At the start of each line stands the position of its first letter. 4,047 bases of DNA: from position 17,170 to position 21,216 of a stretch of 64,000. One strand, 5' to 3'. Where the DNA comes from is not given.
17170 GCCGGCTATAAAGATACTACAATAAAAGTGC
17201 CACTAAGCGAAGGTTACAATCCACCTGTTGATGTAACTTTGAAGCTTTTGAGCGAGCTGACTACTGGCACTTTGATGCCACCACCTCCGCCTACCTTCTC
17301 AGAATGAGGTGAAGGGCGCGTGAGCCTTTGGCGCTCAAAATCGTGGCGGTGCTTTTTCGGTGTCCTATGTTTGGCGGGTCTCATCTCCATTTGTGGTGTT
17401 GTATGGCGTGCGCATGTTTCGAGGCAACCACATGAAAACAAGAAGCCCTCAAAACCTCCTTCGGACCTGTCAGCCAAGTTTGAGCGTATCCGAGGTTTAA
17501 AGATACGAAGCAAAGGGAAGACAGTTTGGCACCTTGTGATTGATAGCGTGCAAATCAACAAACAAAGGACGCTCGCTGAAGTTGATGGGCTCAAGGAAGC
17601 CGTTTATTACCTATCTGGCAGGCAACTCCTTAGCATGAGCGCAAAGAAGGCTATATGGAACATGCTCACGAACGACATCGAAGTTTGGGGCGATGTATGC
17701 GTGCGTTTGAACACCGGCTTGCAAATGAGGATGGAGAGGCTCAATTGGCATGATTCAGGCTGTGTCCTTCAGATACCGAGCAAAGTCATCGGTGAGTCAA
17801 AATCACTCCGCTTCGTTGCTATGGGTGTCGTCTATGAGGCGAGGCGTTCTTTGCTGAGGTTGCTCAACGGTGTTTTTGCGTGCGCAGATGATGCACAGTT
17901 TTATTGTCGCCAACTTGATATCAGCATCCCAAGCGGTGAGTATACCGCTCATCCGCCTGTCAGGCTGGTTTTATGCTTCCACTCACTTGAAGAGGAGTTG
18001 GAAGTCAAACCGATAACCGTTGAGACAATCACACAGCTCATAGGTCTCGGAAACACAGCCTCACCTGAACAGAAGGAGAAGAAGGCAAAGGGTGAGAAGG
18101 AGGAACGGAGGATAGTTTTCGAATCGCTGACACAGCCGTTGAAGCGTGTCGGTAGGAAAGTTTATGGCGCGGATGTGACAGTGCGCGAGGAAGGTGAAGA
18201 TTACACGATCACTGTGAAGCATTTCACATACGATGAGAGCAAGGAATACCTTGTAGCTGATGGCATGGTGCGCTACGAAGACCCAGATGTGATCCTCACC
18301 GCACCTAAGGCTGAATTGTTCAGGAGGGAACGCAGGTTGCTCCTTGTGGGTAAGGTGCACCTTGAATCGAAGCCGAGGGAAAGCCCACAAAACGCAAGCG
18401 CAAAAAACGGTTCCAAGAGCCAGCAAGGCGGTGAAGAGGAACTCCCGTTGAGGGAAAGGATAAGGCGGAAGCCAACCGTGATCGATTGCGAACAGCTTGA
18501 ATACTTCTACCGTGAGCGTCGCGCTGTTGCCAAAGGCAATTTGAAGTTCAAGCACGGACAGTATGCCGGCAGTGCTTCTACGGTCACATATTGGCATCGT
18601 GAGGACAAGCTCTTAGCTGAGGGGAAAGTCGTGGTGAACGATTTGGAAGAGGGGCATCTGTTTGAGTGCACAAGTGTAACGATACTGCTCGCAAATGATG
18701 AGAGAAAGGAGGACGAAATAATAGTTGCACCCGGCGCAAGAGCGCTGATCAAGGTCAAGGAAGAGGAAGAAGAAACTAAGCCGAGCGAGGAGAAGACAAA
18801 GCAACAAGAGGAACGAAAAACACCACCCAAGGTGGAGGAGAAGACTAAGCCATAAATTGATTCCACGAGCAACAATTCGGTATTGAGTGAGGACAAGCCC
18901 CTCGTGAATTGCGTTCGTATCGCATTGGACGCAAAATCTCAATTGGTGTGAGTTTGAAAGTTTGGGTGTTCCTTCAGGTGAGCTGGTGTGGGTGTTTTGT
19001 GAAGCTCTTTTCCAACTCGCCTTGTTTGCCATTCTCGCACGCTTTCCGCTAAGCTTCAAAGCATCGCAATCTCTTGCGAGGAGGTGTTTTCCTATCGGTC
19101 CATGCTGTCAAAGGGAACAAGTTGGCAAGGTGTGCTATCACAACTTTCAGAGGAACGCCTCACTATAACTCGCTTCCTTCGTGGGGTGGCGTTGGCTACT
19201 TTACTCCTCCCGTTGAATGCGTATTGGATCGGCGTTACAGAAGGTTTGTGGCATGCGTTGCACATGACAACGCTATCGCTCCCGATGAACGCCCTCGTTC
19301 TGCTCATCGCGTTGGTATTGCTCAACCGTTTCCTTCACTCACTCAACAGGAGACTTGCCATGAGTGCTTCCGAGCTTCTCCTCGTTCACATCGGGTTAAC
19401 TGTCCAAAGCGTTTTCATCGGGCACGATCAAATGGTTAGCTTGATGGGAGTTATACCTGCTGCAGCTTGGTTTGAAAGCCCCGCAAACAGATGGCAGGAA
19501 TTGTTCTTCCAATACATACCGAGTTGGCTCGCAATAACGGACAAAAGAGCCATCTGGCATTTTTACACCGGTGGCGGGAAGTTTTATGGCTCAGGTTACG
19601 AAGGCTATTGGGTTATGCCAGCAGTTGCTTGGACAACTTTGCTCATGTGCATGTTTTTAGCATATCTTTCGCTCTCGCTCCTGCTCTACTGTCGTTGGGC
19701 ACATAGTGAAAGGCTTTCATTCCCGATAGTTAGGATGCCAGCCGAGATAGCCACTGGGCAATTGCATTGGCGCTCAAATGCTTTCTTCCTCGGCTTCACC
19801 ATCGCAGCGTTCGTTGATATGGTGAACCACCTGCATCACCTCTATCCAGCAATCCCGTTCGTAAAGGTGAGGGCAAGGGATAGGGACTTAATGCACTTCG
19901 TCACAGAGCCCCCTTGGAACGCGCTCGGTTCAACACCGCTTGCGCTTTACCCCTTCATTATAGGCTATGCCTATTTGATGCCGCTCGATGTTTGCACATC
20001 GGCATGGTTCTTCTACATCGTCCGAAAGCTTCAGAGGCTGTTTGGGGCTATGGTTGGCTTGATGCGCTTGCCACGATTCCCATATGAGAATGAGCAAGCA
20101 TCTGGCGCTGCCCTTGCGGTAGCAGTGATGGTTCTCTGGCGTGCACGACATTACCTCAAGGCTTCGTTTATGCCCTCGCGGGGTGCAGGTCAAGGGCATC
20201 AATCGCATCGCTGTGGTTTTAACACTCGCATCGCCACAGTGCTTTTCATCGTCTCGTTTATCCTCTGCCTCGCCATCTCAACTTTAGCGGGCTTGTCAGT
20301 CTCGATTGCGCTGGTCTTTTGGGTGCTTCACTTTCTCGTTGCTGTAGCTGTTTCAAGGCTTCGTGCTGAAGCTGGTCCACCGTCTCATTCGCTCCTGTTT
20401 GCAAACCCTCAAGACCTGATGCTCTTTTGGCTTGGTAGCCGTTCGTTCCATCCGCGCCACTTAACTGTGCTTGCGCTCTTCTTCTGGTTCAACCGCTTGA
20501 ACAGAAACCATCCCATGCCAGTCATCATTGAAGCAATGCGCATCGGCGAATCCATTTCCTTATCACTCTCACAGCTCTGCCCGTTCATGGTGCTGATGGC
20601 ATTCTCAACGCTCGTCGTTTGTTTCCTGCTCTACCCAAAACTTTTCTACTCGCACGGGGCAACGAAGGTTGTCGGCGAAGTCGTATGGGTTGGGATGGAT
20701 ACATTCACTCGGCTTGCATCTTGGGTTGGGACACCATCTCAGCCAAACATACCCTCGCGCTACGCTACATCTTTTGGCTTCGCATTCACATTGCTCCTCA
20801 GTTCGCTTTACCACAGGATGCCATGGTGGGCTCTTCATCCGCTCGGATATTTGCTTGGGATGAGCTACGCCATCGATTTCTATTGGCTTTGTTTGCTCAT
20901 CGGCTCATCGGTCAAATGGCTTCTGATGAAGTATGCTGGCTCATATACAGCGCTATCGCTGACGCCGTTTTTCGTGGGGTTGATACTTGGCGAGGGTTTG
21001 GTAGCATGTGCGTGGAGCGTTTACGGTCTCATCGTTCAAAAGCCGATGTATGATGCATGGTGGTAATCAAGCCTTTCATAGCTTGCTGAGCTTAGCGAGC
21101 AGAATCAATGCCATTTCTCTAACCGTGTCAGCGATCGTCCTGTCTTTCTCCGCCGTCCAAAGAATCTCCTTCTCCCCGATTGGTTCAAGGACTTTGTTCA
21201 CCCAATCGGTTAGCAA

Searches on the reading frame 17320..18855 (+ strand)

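Call 26: search_protein_families(library=pfam, max_evalue=0.00001, proteins=[window:17320-18855:+])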
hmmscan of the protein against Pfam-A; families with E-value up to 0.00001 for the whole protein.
window:17320-18855:+ (511 aa): 1 family
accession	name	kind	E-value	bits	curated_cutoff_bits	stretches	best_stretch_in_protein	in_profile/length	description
PF06835.18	LptC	-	6.1e-08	32.9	21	0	20-185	6-170/175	Lipopolysaccharide-assembly, LptC-related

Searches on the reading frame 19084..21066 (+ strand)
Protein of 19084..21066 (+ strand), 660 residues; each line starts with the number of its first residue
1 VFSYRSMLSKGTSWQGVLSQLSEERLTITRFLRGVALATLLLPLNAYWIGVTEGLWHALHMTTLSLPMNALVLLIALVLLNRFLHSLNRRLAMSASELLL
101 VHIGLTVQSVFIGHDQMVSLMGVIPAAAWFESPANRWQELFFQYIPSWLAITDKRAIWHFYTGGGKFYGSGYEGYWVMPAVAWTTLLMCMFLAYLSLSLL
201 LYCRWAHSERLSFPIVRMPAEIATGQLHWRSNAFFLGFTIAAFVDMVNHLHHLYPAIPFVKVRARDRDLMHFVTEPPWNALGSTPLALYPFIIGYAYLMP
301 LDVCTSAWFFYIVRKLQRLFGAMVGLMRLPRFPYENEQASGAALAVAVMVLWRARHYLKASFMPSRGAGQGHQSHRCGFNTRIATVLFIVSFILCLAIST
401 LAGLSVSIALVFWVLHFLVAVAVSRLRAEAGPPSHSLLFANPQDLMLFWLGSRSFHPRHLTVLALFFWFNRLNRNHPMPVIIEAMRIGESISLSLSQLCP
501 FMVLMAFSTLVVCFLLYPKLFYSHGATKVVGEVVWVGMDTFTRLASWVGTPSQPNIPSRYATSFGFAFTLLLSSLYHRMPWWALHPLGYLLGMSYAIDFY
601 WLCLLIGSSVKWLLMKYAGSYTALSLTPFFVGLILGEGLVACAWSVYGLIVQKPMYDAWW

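Call 27: search_protein_families(library=pfam, max_evalue=0.00001, proteins=[window:19084-21066:+])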
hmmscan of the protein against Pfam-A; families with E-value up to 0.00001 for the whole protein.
window:19084-21066:+ (660 aa): 2 families
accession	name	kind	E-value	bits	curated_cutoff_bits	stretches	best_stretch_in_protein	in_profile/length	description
PF20581.3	DUF6785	-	2.2e-133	445.9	25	1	32-525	2-498/498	Family of unknown function (DUF6785)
PF20580.3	DUF6784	-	2e-26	92.6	26.4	1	561-659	3-100/101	Domain of unknown function (DUF6784)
